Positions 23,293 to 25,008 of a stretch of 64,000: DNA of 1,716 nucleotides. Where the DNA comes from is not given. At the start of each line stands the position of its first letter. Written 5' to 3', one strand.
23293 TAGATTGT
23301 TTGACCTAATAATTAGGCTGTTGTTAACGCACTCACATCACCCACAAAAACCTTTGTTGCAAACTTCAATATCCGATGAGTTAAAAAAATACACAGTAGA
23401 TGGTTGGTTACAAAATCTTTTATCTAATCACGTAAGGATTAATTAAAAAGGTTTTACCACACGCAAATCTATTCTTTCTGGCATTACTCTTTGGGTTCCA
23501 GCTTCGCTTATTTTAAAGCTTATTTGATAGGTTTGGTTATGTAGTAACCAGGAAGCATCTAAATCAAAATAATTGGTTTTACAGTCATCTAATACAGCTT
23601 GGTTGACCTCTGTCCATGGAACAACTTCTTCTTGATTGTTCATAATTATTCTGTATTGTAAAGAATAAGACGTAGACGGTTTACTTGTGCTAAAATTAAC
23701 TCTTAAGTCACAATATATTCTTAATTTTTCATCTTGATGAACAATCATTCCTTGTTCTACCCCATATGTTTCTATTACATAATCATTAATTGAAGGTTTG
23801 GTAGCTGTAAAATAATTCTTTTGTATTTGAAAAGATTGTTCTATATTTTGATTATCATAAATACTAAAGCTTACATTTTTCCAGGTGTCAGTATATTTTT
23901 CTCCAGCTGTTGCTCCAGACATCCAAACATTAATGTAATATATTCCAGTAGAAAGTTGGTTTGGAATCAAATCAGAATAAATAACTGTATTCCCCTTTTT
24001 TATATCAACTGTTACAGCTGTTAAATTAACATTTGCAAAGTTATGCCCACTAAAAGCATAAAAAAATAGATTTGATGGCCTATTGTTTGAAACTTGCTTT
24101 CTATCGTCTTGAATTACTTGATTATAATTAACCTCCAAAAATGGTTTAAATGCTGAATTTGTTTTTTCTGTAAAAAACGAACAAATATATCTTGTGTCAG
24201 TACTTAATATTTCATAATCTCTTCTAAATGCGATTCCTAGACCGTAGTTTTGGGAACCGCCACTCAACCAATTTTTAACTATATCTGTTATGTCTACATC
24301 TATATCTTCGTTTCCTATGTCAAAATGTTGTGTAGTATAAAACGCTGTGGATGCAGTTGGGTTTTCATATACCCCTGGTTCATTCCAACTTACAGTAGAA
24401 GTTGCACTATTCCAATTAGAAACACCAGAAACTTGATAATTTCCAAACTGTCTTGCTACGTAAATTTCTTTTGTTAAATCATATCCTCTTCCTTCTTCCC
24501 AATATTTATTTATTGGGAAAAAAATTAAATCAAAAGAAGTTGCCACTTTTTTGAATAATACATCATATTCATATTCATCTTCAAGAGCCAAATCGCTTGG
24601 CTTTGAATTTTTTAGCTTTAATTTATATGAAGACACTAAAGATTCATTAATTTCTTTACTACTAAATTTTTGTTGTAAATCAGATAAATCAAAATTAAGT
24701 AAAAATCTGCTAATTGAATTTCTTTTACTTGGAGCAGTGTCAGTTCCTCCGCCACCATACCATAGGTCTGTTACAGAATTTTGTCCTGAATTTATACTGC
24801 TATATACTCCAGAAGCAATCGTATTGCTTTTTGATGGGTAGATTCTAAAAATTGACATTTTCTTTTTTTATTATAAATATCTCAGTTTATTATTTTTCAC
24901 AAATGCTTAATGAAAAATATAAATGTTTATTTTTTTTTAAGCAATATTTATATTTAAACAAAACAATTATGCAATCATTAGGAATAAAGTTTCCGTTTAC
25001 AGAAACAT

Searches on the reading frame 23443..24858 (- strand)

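Call 5: search_protein_families(library=pfam, proteins=[window:23443-24858:-], max_evalue=1)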
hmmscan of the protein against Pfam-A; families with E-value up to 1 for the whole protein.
window:23443-24858:- (471 aa): 1 family
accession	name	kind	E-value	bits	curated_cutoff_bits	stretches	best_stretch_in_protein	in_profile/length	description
PF13051.11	DUF3912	-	0.01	16.5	23.1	0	169-194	39-64/92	Protein of unknown function (DUF3912)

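Call 6: search_protein_families(library=phrogs, proteins=[window:23443-24858:-], max_evalue=0.1)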
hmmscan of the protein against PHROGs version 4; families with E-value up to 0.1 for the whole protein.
window:23443-24858:- (471 aa): 0 families
